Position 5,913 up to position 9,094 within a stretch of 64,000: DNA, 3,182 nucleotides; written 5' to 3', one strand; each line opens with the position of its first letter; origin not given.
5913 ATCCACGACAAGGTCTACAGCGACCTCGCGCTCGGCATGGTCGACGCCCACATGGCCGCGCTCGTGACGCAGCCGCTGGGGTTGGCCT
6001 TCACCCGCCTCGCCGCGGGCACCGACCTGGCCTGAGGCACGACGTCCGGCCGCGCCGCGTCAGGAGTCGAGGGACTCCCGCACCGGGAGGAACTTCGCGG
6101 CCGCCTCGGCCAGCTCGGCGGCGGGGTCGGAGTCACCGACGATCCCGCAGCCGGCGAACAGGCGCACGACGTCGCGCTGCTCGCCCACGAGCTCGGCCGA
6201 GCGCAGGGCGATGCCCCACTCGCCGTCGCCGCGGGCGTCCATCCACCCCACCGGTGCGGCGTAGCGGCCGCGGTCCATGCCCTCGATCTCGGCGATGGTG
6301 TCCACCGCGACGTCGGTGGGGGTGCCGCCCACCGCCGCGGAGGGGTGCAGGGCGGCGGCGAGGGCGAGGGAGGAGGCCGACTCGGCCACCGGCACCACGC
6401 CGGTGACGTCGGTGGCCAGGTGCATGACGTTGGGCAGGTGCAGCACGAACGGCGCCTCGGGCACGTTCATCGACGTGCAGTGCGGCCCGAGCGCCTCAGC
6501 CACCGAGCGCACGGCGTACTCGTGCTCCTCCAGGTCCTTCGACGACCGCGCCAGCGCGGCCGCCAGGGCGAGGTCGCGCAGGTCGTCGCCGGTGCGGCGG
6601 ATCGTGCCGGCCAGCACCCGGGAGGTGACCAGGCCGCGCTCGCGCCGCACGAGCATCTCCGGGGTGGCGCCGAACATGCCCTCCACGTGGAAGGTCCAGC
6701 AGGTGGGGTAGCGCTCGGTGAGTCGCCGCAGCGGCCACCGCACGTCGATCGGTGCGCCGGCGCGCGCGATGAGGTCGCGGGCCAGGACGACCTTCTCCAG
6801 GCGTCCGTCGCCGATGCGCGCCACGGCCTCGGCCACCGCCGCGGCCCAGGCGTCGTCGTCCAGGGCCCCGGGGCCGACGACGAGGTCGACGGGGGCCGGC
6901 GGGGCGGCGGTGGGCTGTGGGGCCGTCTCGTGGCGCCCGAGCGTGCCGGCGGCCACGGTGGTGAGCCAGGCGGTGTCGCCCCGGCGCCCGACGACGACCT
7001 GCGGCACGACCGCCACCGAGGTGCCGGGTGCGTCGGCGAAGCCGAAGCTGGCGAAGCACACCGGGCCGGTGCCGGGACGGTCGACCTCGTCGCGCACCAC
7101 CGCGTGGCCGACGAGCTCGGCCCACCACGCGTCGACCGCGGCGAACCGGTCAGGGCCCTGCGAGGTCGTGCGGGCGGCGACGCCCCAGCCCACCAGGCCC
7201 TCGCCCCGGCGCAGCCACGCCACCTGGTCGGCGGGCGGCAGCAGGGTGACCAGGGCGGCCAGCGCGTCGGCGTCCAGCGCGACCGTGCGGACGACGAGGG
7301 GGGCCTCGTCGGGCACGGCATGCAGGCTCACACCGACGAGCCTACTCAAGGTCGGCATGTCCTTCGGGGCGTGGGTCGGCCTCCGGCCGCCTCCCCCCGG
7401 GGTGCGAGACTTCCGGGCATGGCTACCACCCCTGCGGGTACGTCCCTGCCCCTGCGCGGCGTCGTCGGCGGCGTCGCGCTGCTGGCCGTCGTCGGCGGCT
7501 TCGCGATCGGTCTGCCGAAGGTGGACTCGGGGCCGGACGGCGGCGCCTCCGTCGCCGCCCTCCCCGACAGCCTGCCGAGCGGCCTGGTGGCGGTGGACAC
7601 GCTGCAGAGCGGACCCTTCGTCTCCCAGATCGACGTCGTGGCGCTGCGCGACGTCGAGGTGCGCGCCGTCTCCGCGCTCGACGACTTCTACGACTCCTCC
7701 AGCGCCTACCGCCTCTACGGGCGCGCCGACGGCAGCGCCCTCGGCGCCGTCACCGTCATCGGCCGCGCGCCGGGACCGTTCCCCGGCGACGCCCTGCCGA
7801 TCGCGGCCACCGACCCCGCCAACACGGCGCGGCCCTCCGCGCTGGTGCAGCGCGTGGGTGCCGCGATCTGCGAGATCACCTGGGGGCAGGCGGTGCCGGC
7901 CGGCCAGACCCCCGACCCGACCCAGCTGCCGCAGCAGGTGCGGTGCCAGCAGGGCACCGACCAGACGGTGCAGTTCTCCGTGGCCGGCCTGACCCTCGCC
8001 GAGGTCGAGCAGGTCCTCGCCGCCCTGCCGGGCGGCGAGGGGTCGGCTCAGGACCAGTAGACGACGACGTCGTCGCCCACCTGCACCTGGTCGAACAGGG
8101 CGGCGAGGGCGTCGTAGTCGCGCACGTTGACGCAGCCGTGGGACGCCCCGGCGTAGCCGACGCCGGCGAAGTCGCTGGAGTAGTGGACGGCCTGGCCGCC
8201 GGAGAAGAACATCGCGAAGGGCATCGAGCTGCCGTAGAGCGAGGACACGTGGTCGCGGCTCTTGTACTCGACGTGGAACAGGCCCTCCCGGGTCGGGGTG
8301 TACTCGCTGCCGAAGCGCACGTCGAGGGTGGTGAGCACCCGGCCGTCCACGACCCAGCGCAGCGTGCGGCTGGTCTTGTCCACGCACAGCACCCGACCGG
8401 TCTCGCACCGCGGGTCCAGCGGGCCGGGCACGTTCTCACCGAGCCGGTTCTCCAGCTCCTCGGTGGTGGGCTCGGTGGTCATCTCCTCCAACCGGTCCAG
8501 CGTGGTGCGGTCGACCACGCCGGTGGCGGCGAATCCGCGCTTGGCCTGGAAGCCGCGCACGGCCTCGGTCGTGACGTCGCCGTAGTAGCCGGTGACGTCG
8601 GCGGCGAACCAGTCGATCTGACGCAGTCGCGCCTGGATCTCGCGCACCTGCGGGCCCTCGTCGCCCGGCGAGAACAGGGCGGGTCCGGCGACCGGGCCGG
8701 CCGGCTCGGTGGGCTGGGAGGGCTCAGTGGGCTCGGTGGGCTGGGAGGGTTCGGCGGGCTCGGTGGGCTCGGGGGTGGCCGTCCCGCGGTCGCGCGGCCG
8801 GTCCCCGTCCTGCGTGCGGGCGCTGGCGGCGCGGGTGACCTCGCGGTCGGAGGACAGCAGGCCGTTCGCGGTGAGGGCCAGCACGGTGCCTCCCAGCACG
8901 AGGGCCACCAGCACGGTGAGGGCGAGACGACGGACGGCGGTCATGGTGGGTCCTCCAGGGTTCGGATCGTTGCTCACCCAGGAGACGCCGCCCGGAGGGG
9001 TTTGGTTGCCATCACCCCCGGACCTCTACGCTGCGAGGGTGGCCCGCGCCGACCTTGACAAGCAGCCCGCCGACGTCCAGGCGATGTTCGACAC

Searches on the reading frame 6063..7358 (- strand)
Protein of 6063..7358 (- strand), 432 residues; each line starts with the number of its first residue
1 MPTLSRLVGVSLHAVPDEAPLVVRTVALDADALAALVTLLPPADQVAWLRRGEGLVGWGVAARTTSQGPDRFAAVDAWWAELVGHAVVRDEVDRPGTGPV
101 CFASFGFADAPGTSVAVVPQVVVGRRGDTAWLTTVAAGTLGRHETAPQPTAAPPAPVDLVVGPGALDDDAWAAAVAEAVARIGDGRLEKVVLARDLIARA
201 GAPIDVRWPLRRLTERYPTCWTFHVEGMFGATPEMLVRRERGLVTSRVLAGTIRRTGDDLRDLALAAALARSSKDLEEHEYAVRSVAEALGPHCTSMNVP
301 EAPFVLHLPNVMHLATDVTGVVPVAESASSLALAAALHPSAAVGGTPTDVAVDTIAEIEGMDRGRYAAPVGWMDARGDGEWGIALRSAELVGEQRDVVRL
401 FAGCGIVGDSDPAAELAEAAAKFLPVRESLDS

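Call 66: search_protein_families(library=pfam, proteins=[window:6063-7358:-], max_evalue=0.0001)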
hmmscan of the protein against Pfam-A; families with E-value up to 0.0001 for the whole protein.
window:6063-7358:- (432 aa): 1 family
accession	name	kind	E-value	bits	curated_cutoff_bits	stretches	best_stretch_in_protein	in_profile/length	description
PF00425.24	Chorismate_bind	-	1.7e-66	224.9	27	1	168-422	2-257/257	chorismate binding enzyme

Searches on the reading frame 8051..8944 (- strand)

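Call 66: search_protein_families(library=pfam, proteins=[window:8051-8944:-], max_evalue=0.0001)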
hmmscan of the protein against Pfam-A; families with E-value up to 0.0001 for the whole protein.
window:8051-8944:- (298 aa): 2 families
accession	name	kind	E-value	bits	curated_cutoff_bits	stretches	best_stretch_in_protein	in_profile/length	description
PF03734.19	YkuD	-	3.2e-16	60.7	23.4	1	184-295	2-146/146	L,D-transpeptidase catalytic domain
PF01471.23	PG_binding_1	-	6.7e-16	58.7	23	1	97-152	2-57/57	Putative peptidoglycan binding domain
